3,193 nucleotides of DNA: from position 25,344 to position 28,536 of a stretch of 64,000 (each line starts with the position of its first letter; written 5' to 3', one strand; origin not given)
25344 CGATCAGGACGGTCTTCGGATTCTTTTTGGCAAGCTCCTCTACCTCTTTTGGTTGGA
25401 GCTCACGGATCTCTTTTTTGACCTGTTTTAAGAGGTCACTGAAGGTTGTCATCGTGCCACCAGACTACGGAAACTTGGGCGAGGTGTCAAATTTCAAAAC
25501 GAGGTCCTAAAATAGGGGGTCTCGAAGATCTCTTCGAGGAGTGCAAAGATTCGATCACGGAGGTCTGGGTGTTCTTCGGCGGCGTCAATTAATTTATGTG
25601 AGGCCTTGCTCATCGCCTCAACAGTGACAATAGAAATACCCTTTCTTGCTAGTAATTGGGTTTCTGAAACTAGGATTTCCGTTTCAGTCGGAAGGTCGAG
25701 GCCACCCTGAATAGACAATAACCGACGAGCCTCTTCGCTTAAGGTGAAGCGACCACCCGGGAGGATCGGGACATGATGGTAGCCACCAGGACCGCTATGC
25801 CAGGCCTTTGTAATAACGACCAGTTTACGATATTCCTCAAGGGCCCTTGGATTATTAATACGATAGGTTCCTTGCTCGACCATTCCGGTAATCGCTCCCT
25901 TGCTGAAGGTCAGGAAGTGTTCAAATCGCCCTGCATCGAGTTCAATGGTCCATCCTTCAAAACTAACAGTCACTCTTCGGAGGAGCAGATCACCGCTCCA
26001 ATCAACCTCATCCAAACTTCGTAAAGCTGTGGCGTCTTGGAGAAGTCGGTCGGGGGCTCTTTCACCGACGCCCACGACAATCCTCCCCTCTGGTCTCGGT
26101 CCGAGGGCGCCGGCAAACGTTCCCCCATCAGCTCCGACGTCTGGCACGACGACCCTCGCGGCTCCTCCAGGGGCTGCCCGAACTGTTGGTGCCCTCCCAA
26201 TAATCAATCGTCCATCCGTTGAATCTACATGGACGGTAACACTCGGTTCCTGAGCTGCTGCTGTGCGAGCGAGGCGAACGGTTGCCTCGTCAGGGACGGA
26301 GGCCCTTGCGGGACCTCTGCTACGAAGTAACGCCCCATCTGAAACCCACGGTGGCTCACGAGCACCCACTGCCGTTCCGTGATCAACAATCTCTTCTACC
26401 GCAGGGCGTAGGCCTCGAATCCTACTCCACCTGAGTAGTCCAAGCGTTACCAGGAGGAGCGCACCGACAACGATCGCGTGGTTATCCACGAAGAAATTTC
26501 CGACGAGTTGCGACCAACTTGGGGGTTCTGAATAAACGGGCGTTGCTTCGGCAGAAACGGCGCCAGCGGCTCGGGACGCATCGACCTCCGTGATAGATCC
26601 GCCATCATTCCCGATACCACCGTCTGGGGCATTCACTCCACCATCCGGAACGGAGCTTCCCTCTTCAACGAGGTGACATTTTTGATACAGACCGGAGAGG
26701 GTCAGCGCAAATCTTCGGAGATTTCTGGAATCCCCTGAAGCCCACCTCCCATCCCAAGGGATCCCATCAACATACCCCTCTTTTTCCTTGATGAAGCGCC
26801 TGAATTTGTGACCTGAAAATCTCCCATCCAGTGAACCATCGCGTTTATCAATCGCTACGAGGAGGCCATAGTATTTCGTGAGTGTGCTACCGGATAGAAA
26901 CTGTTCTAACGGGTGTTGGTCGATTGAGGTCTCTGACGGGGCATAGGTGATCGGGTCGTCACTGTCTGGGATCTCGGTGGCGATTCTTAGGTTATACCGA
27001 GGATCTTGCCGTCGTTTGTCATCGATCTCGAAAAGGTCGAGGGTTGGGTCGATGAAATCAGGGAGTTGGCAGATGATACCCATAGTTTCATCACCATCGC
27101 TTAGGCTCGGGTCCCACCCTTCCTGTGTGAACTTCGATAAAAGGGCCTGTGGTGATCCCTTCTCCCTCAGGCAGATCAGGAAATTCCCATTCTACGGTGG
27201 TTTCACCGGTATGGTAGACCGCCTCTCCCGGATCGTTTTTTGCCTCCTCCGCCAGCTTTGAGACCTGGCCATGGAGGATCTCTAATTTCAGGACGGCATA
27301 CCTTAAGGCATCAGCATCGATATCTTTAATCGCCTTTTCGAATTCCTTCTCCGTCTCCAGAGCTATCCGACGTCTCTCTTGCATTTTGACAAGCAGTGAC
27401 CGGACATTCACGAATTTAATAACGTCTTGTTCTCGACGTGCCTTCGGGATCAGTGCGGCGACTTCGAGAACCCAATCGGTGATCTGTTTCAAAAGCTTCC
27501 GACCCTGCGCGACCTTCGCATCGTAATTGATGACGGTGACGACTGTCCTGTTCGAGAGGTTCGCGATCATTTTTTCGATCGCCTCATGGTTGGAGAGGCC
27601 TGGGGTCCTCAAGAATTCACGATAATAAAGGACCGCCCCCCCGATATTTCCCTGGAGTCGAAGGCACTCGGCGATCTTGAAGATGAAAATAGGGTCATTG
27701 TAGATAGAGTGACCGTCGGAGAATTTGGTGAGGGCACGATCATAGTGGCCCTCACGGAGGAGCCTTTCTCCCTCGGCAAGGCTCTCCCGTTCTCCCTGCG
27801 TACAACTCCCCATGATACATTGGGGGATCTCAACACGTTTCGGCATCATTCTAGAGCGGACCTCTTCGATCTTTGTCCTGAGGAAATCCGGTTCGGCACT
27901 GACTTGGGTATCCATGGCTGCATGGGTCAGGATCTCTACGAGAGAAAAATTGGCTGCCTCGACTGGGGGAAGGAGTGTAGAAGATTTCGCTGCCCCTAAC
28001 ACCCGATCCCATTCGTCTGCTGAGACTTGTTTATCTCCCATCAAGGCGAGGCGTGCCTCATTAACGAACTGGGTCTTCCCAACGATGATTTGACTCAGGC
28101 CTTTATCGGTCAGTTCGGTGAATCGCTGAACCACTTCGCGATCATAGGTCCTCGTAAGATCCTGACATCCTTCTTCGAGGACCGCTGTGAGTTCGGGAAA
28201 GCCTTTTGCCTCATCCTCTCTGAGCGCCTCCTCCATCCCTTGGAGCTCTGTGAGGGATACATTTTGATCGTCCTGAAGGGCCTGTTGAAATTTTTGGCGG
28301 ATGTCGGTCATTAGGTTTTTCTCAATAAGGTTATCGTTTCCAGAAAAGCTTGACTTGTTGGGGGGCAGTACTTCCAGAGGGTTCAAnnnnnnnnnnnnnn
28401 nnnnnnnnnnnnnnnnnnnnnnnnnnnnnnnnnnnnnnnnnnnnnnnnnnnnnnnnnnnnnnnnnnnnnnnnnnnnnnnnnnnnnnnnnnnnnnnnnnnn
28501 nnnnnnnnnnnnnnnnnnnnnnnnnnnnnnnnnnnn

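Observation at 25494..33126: Uncharacterised four-gene envelope operon built around a 1245-aa TonB-C/OmpA-like Pro/Ala-repeat protein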

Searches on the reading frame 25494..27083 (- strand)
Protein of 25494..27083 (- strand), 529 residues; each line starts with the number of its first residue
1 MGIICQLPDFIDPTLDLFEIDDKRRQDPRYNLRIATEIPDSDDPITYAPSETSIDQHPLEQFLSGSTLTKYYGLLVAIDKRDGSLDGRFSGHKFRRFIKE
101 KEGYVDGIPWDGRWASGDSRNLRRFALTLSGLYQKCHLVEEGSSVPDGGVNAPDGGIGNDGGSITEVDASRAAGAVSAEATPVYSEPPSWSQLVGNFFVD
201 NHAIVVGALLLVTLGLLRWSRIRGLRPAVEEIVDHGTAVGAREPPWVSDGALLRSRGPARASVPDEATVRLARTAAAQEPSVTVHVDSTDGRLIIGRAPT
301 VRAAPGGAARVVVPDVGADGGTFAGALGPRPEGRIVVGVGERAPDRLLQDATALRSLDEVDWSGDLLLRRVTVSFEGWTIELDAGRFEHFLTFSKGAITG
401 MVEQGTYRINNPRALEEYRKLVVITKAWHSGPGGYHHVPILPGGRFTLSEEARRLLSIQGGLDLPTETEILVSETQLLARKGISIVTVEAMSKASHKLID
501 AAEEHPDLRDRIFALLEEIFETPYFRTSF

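Call 4: search_protein_families(library=pfam, proteins=[window:25494-27083:-], max_evalue=1)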
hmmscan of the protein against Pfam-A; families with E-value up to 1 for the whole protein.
window:25494-27083:- (529 aa): 1 family
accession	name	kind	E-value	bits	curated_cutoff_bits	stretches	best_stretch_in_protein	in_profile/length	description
PF24191.1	Mycobacteriophage_TM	-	0.068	14.2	31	1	206-236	8-39/42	Mycobacteriophage protein with transmembrane helix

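Call 6: search_protein_families(library=ncbifam, proteins=[window:25494-27083:-], max_evalue=1)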
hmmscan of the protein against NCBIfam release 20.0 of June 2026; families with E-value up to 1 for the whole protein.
window:25494-27083:- (529 aa): 0 families

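Call 15: search_protein_families(library=padloc, proteins=[window:25494-27083:-], max_evalue=1)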
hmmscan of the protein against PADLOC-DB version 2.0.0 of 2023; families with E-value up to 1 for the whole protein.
window:25494-27083:- (529 aa): 0 families

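Call 16: search_protein_families(library=phrogs, proteins=[window:25494-27083:-], max_evalue=1)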
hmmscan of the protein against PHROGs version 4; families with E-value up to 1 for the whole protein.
window:25494-27083:- (529 aa): 1 family
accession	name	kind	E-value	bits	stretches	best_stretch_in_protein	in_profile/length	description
phrog_26508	-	unknown function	0.24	12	1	150-240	62-143/144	-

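Call 27: find_homologous_proteins(query=window:25494-27083:-, max_evalue=0.001)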
Query window:25494-27083:- (529 aa): 1 proteins with E <= 0.001 among 8000 candidates.
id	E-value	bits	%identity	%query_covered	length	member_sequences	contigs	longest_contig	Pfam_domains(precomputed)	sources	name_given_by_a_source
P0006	0.0e+0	1193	100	100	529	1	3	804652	-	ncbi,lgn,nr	ncbi:MAG: hypothetical protein HYT76_03655 [Deltaproteobacteria bacterium]|nr:hypothetical protein [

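Call 67: search_solved_structures(query=window:25497-27083:-, max_evalue=5)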
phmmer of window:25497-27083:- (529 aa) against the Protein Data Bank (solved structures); distinct sequences matched with E-value up to 5: 0.

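Call 70: find_encoding_contigs(protein=P0006, flank=3000, max_places=10)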
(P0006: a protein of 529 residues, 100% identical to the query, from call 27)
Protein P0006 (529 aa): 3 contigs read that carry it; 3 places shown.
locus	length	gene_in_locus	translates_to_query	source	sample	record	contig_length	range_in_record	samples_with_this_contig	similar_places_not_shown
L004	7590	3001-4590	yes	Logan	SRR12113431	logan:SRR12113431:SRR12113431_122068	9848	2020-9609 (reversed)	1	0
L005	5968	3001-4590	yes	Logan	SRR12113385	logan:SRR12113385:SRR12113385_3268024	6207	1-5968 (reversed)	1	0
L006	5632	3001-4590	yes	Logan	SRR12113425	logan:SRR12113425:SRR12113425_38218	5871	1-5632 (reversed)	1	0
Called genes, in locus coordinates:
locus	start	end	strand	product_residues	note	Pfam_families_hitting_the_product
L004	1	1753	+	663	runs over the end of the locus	?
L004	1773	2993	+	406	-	-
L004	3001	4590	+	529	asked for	-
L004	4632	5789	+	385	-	PF00581:Rhodanese, PF00899:ThiF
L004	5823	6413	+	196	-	PF00578:AhpC-TSA, PF08534:Redoxin, PF10417:1-cysPrx_C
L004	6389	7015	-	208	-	PF00753:Lactamase_B, PF23023:Anti-Pycsar_Apyc1 (faint)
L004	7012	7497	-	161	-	-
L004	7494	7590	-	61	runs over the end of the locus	-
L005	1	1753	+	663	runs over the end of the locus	?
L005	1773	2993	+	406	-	-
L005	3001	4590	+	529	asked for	-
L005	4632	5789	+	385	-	PF00581:Rhodanese, PF00899:ThiF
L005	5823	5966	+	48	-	?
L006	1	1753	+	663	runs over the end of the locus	?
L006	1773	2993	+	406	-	-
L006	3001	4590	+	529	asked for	-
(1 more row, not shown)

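Call 88: search_dna_similar(query=window:25497-27083:-, collection=plasmids, mode=protein, max_evalue=0.01, max_rows=8)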
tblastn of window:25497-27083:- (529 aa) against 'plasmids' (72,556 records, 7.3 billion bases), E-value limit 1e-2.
No match.

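Call 91: search_dna_similar(query=window:25497-27083:-, collection=phages, mode=protein, max_evalue=0.01, max_rows=8)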
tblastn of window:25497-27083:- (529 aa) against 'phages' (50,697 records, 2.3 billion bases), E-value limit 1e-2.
No match.

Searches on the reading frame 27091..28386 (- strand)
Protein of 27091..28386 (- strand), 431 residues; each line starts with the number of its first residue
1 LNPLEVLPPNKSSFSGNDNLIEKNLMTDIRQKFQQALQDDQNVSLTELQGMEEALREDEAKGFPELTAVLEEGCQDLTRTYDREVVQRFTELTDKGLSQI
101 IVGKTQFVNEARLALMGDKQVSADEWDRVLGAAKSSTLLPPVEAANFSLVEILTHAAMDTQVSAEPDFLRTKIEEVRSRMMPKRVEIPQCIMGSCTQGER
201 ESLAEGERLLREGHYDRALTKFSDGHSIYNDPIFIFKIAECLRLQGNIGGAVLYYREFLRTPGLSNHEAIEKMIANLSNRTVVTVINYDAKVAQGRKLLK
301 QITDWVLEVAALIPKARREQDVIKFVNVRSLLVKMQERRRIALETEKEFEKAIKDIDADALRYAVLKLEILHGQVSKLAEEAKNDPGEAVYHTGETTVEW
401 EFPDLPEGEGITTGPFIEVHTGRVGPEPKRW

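Call 4: search_protein_families(library=pfam, proteins=[window:27091-28386:-], max_evalue=1)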
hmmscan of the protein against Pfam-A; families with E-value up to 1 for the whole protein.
window:27091-28386:- (431 aa): 4 families
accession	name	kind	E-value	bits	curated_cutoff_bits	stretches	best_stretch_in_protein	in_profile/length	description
PF07719.23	TPR_2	-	0.002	18.5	27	0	236-259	5-28/34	Tetratricopeptide repeat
PF22757.1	GeBP-like_C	-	0.0033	17.7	27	1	336-380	24-68/68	Glabrous-enhancer-binding protein-like family, C-terminal domain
PF23796.1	DUF7174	-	0.037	14.2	27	1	24-100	6-70/153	Family of unknown function (DUF7174)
PF13432.12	TPR_16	-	0.04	14.8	32.7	1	203-260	1-59/65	Tetratricopeptide repeat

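Call 6: search_protein_families(library=ncbifam, proteins=[window:27091-28386:-], max_evalue=1)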
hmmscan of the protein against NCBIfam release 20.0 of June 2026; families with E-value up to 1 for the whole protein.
window:27091-28386:- (431 aa): 1 family
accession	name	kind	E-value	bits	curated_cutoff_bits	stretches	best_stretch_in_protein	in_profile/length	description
NF001614.1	PRK00402.1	subfamily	0.065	11.9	385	1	174-214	277-317/415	aconitase/3-isopropylmalate dehydratase large subunit family protein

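Call 15: search_protein_families(library=padloc, proteins=[window:27091-28386:-], max_evalue=1)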
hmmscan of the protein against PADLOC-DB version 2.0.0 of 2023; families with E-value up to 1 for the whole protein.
window:27091-28386:- (431 aa): 0 families

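Call 16: search_protein_families(library=phrogs, proteins=[window:27091-28386:-], max_evalue=1)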
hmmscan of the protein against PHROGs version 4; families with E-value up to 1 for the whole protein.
window:27091-28386:- (431 aa): 1 family
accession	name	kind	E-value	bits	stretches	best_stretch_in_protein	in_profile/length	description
phrog_38429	-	unknown function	0.018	16.1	1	292-313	5-26/37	-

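Call 52: list_cluster_members(proteins=[L003:2-835:+, L003:4487-4810:+, window:27094-28311:-, P0003])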
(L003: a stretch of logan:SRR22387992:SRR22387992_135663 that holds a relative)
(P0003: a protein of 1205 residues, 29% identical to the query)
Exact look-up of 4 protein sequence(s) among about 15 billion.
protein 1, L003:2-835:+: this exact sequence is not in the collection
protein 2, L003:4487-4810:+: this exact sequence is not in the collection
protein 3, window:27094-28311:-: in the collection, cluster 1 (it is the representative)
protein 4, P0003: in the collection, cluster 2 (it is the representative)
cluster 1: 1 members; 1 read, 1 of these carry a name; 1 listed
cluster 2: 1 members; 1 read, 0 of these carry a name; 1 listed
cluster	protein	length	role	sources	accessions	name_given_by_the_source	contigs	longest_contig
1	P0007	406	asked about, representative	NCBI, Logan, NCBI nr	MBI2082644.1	MAG: hypothetical protein HYT76_03660 [Deltaproteobacteria bacterium] | hypothetical protein [Deltaproteobacteria bacterium]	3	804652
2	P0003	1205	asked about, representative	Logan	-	-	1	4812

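Call 66: search_solved_structures(query=window:27094-28311:-, max_evalue=5)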
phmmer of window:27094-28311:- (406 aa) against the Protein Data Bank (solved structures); distinct sequences matched with E-value up to 5: 1.
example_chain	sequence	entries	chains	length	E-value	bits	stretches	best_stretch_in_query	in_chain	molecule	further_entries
2xcb_A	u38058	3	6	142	1.5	10.7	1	187-245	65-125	REGULATORY PROTEIN PCRH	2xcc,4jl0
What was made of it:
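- On TPR proteins (for g431): Nothing in the PDB (call 66).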

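Call 89: search_dna_similar(query=window:27094-28311:-, collection=plasmids, mode=protein, max_evalue=0.01, max_rows=8)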
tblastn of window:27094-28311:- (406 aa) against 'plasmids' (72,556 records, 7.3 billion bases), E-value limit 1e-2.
No match.

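Call 92: search_dna_similar(query=window:27094-28311:-, collection=phages, mode=protein, max_evalue=0.01, max_rows=8)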
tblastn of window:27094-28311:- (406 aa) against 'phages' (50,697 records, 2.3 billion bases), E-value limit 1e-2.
No match.
